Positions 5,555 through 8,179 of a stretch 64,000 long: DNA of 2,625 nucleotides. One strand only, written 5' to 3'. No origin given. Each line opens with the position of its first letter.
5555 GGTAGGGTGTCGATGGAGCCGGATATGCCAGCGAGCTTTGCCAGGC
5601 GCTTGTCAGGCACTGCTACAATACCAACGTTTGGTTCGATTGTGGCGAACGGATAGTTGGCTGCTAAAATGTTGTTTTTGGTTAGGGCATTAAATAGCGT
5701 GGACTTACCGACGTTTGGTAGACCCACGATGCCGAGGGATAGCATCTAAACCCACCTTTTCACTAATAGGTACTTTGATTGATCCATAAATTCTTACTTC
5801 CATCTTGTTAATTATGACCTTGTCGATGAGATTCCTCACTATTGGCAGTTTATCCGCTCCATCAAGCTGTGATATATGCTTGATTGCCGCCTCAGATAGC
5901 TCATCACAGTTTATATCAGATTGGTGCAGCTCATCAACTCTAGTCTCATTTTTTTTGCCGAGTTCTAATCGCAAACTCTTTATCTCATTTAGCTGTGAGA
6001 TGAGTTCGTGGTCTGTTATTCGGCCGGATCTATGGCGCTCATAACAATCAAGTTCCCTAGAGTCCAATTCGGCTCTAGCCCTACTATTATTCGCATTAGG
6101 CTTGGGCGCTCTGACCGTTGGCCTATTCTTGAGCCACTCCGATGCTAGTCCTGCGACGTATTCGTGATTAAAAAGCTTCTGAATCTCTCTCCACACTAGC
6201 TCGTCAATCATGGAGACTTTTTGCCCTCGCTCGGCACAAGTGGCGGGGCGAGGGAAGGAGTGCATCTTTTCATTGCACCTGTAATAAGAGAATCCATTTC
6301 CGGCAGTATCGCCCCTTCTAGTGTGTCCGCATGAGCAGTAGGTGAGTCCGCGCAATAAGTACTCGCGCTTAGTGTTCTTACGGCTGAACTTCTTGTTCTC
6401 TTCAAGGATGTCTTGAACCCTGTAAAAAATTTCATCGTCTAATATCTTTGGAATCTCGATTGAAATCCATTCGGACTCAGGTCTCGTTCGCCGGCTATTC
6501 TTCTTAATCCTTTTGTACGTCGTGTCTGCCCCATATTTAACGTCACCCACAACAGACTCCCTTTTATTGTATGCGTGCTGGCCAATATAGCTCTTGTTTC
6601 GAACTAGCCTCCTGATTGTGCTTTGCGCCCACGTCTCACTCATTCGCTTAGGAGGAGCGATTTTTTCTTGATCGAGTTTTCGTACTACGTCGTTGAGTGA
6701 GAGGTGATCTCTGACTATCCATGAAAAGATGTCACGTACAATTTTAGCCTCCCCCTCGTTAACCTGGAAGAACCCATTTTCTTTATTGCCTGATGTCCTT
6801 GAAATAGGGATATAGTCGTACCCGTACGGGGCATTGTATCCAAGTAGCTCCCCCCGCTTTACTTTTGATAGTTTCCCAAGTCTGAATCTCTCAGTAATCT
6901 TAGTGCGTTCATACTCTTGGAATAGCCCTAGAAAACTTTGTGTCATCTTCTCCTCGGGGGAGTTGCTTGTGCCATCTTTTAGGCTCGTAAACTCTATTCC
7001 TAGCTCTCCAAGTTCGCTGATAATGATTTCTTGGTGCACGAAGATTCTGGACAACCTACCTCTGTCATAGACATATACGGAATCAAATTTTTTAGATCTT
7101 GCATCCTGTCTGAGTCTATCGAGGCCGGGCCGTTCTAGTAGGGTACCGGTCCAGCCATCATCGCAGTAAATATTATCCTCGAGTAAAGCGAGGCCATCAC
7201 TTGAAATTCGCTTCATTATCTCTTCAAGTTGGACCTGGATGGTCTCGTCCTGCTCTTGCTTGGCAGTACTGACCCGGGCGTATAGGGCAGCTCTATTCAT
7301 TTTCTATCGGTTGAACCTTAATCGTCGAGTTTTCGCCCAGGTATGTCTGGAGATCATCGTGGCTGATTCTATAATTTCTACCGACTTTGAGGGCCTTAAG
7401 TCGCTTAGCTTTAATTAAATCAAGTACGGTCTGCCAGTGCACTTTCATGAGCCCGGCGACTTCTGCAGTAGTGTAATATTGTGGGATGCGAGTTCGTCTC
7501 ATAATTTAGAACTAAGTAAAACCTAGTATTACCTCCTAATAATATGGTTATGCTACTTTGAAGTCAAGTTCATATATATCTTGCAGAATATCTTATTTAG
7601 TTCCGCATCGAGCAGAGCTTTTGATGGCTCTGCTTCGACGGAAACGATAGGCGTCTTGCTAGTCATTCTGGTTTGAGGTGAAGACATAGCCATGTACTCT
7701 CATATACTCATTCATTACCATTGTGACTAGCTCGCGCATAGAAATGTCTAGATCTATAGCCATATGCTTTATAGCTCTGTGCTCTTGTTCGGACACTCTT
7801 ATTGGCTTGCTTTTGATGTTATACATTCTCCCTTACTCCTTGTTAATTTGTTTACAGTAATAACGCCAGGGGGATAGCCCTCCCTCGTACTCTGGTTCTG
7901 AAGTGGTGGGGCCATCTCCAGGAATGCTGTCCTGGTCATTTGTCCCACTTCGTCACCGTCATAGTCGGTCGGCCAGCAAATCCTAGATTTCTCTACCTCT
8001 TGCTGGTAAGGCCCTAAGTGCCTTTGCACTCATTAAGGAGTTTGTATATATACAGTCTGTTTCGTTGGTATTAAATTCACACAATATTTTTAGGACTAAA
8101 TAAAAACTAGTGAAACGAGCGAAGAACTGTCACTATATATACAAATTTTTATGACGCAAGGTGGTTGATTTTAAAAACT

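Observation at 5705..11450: Serine-recombinase island inserted at the 5' end of ychF with envelope-protein cargo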

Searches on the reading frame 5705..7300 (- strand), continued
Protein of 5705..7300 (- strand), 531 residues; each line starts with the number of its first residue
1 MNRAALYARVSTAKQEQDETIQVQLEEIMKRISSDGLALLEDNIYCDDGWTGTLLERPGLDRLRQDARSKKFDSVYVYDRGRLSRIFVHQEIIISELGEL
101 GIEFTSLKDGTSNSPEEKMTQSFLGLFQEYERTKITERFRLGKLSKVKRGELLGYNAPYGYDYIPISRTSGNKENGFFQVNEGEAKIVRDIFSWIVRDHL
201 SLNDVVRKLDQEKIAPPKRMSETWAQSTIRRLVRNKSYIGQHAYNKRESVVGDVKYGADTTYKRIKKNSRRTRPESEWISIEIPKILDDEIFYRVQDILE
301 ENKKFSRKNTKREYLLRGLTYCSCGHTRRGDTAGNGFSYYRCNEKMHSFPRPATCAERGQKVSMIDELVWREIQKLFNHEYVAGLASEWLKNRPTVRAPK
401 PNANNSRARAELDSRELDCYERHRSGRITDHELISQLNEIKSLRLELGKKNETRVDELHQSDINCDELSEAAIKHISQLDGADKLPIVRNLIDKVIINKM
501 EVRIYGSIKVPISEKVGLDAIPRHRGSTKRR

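Call 56: search_dna_similar(query=window:5705-7300:-, collection=phages, mode=protein, max_rows=12)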
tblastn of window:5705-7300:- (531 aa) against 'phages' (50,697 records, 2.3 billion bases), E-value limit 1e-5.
Records with a match: 447; places in all: 481; records where one place covers at least 80% of the query: 41.
Best place of each record, by identity: <60% 447.
By first word of the organism name: Streptococcus 126; Bacteriophage 50; Bacillus 44; Arthrobacter 38; Paenibacillus 23; Streptomyces 16; Enterococcus 14; Clostridium 13; Lactococcus 12; Staphylococcus 12; and 40 more.
By host as written in the record: - 71; Arthrobacter globiformis B-2979 29; Enterococcus faecalis 14; Bacillus anthracis 14; Paenibacillus larvae 10; Paenibacillus larvae ATCC 9545 9; Listeria monocytogenes 6; Paenibacillus larvae NRRL 2605 5; and 204 more.
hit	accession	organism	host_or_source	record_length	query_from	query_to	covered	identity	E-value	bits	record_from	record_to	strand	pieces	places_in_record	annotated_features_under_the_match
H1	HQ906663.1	Wolbachia endosymbiont wVitA of Nasonia vitripennis phage ...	Wolbachia endosymbiont wVitA of Nasonia ...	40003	1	509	96%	32.4%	5e-56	209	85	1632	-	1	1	record has no annotation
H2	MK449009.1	Streptococcus phage Javan88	Streptococcus canis ERR438797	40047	1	520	98%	25.6%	6e-19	97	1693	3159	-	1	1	DNA invertase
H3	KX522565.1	Wolbachia phage WO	wVitA Wolbachia of Nasonia vitripennis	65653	4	379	71%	35.2%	2e-56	209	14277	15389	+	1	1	recombinase | hypothetical protein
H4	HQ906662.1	Wolbachia endosymbiont wVitA of Nasonia vitripennis phage ...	Wolbachia endosymbiont wVitA of Nasonia ...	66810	4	379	71%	35.2%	2e-56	209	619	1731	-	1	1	site-specific recombinase | hypothetical protein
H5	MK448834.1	Streptococcus phage Javan91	Streptococcus canis ERR438806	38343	1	504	95%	25.6%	8e-19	96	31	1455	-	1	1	DNA invertase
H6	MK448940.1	Streptococcus phage Javan444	Streptococcus pseudoporcinus SS-662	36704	2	504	95%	25.4%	4e-17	91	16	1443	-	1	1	integrase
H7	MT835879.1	Bacteriophage sp.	human fecal samples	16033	2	522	98%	23.9%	3e-16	88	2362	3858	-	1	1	record has no annotation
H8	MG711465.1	Faecalibacterium phage FP_Brigit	Faecalibacterium prausnitzii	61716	3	498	93%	25.1%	2e-17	92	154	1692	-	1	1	large serine recombinase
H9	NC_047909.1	Faecalibacterium phage FP_Brigit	Faecalibacterium prausnitzii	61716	3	498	93%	25.1%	2e-17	92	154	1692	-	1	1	integrase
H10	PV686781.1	Alicyclobacillus phage MMB025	Alicyclobacillus acidoterrestris MMB007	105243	5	399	74%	31.5%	6e-37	152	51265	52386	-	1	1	integrase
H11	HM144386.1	Brochothrix phage BL3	Brochothrix thermosphacta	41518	3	504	95%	24.8%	4e-19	97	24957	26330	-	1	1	gp29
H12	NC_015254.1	Brochothrix phage BL3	Brochothrix thermosphacta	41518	3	504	95%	24.8%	4e-19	97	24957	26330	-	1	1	integrase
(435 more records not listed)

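Call 60: list_cluster_members(proteins=[P0121, window:5705-7300:-, window:4672-5745:-, window:9652-10566:+, window:10731-11444:+, window:11719-14727:+])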
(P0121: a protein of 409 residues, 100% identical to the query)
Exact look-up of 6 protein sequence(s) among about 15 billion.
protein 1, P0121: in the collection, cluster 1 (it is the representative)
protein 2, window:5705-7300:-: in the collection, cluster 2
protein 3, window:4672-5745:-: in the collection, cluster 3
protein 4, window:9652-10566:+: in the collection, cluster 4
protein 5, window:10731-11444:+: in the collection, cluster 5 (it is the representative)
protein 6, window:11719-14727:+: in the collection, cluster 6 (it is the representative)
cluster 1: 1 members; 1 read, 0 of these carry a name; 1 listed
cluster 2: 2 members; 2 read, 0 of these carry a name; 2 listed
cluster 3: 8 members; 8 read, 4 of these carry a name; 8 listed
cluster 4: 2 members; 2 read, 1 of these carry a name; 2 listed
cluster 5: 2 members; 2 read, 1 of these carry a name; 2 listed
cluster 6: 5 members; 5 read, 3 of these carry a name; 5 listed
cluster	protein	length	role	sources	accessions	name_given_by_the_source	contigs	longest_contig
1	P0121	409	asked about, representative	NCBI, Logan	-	-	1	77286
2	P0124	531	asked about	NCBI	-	-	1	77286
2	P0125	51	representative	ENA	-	-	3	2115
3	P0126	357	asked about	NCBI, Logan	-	-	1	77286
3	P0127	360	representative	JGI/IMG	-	GTP-binding protein YchF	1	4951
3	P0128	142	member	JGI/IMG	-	ribosome-binding ATPase YchF (GTP1/OBG family)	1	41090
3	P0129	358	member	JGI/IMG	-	GTP-binding protein YchF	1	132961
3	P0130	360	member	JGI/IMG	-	GTP-binding protein YchF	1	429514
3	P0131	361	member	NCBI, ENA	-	-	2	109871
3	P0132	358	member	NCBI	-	-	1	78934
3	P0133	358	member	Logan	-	-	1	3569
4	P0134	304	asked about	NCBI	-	-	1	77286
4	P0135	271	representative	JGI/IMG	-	S1-C subfamily serine protease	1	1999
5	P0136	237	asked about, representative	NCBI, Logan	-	-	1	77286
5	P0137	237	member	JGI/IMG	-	hypothetical protein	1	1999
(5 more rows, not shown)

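Call 94: predict_structure(alignment_id=A3)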
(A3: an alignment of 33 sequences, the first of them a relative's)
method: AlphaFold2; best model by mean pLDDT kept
length: 567 residues; sequences in the alignment: 33
mean_pLDDT: 78.8   pTM: 0.57
mean pLDDT of the five models: 78.8, 78.6, 78.6, 77.4, 75.4
residues with pLDDT >= 90: 159; 70-90: 280; 50-70: 76; < 50: 52
segments of 3 or more residues with pLDDT < 50: 51-53, 248-270, 512-533
pLDDT, mean of each block of 10 residues (from residue 1): 88 54 84 92 78 62 91 92 79 88 87 76 75 68 68 77 83 84 96 95 92 82 87 94 66 37 40 70 93 93 62 83 88 76 87 86 89 85 76 70 83 92 90 92 88 69 80 81 87 88 85 42 35 66 80 80 75
secondary structure, 60 per line:
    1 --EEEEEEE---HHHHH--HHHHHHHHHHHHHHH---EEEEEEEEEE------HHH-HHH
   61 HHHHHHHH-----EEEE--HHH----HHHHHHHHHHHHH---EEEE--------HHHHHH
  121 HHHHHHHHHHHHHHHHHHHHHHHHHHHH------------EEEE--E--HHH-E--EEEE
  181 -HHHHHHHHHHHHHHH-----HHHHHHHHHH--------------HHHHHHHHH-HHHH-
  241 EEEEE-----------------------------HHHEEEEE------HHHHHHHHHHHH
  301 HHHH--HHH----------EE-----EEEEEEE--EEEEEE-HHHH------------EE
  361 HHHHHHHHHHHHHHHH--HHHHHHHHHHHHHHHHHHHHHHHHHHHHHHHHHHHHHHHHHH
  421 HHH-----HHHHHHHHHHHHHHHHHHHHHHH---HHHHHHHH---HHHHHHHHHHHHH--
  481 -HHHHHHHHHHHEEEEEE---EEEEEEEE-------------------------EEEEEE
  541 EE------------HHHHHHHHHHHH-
elements in order: E3-9 H13-17 H20-34 E38-47 H58-68 E74-77 H87-99 E103-106 H115-148 E161-164 E177-180 H182-196 H202-211 H226-234 H236-239 E241-245 E278-282 H289-304 E327-333 E336-341 H343-346 H361-376 H379-423 H429-451 H455-462 H466-478 H482-492 E493-498 E502-509 E535-542 H555-566

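Call 97: search_dna_similar(query=P0002, collection=plasmids, mode=protein, max_rows=8)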
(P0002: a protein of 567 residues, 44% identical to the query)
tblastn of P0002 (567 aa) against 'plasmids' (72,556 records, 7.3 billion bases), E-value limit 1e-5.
Records with a match: 724; places in all: 806; records where one place covers at least 80% of the query: 75.
Best place of each record, by identity: <60% 724.
By first word of the organism name: Escherichia 180; Agrobacterium 73; Rhizobium 59; Ralstonia 54; Salmonella 35; Bacillus 21; Paracoccus 15; Enterobacter 15; Mesorhizobium 12; Microvirga 10; and 98 more.
By predicted mobility (MOB-suite, as given by PLSDB): non-mobilizable 472; conjugative 146; mobilizable 106.
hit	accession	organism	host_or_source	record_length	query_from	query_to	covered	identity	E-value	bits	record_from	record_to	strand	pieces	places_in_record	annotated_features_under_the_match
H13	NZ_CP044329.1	Methylocystis rosea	-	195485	3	554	97%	29.5%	8e-59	219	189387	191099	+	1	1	none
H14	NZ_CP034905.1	Roseomonas mucosa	Homo sapiens,tissue sample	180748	3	547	96%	28.8%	2e-50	194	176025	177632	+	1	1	recombinase family protein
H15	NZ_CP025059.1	Roseomonas mucosa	Homo sapiens,Clinical, healthy, human ...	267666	3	547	96%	28.8%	2e-50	194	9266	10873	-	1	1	recombinase family protein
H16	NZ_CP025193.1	Roseomonas mucosa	Homo sapiens,clinical, human skin, ...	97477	3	547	96%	28.8%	1e-49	192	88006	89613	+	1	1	recombinase family protein | zinc ribbon domain-containing protein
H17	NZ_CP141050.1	Microvirga lotononidis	-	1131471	2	544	96%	28.8%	5e-60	223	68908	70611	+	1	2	none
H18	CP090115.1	Rhizobium leguminosarum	Trifolium ambiguum,Cell culture,Plant ...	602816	3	549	96%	28.4%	2e-36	214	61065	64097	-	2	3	IS256 family transposase | recombinase family protein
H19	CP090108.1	Rhizobium leguminosarum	Trifolium ambiguum,Cell culture,Plant ...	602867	3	549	96%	28.4%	2e-36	214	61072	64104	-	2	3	IS256 family transposase | recombinase family protein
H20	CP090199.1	Rhizobium leguminosarum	Trifolium ambiguum,Cell culture,nodule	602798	3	549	96%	28.4%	2e-36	214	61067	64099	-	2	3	IS256 family transposase | recombinase family protein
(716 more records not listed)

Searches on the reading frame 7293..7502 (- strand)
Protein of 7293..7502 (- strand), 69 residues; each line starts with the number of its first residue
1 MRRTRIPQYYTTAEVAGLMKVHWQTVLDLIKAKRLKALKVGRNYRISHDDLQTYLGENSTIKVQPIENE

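Call 4: search_protein_families(library=pfam, proteins=[window:7293-7502:-], max_evalue=0.01)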
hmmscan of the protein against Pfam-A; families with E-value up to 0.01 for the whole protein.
window:7293-7502:- (69 aa): 1 family
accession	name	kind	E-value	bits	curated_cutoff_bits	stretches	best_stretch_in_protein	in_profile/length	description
PF12728.13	HTH_17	-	7.1e-12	45.9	27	1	9-58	1-50/51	Helix-turn-helix domain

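Call 37: search_protein_families(library=padloc, proteins=[window:7293-7502:-], max_evalue=0.01)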
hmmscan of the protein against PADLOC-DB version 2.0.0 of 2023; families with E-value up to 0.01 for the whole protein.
window:7293-7502:- (69 aa): 1 family
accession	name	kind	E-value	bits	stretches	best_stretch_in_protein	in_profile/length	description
PDLC04133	mad1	-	0.0029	15.9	1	8-51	4-47/60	mads_1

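Call 38: search_protein_families(library=phrogs, proteins=[window:7293-7502:-], max_evalue=0.01)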
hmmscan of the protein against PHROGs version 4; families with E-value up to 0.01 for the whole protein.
window:7293-7502:- (69 aa): 6 families
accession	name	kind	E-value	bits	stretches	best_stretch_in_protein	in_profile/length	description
phrog_6401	-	DNA, RNA and nucleotide metabolism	4.9e-10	40.1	1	1-55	1-56/64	DNA binding protein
phrog_66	-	integration and excision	2.7e-06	28.3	1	5-61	89-146/412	excisionase and transcriptional regulator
phrog_10045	-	DNA, RNA and nucleotide metabolism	5e-06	27.3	1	6-54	17-66/74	HTH DNA binding protein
phrog_1840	-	integration and excision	3.9e-05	25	1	9-55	6-53/90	excisionase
phrog_2907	-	integration and excision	0.0012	20.2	1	10-57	7-59/117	excisionase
phrog_668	-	DNA, RNA and nucleotide metabolism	0.0033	18.1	1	4-64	58-119/181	HTH DNA binding protein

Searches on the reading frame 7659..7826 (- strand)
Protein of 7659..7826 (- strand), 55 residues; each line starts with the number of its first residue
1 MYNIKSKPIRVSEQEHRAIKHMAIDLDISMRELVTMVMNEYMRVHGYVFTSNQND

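Call 4: search_protein_families(library=pfam, proteins=[window:7659-7826:-], max_evalue=0.01)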
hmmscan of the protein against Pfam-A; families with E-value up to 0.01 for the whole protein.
window:7659-7826:- (55 aa): 0 families

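Call 37: search_protein_families(library=padloc, proteins=[window:7659-7826:-], max_evalue=0.01)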
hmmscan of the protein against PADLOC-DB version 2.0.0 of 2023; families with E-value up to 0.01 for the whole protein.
window:7659-7826:- (55 aa): 0 families

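Call 38: search_protein_families(library=phrogs, proteins=[window:7659-7826:-], max_evalue=0.01)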
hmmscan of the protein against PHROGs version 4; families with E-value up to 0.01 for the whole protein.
window:7659-7826:- (55 aa): 2 families
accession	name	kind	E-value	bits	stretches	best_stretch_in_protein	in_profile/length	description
phrog_5118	-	unknown function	0.0043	17.9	1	5-39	17-51/67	-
phrog_4551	-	unknown function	0.0087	17.2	1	2-48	30-76/90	-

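Call 69: search_protein_families(library=pfam, proteins=[window:7659-7826:-], max_evalue=5)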
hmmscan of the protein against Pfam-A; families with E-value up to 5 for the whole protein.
window:7659-7826:- (55 aa): 1 family
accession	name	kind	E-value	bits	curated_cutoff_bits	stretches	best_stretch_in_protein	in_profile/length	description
PF21983.2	NikA-like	-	0.15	12.7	27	1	8-34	8-34/72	Mobilization protein NikA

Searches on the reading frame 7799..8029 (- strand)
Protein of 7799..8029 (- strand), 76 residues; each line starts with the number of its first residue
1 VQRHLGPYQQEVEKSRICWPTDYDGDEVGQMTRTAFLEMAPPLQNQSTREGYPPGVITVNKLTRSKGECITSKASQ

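Call 4: search_protein_families(library=pfam, proteins=[window:7799-8029:-], max_evalue=0.01)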
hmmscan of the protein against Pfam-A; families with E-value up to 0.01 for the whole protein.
window:7799-8029:- (76 aa): 0 families

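Call 37: search_protein_families(library=padloc, proteins=[window:7799-8029:-], max_evalue=0.01)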
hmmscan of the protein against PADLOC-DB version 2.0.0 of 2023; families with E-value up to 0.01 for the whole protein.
window:7799-8029:- (76 aa): 0 families

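Call 38: search_protein_families(library=phrogs, proteins=[window:7799-8029:-], max_evalue=0.01)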
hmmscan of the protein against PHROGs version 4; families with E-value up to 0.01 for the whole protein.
window:7799-8029:- (76 aa): 0 families

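Call 69: search_protein_families(library=pfam, proteins=[window:7799-8029:-], max_evalue=5)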
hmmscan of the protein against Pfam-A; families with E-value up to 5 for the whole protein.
window:7799-8029:- (76 aa): 0 families
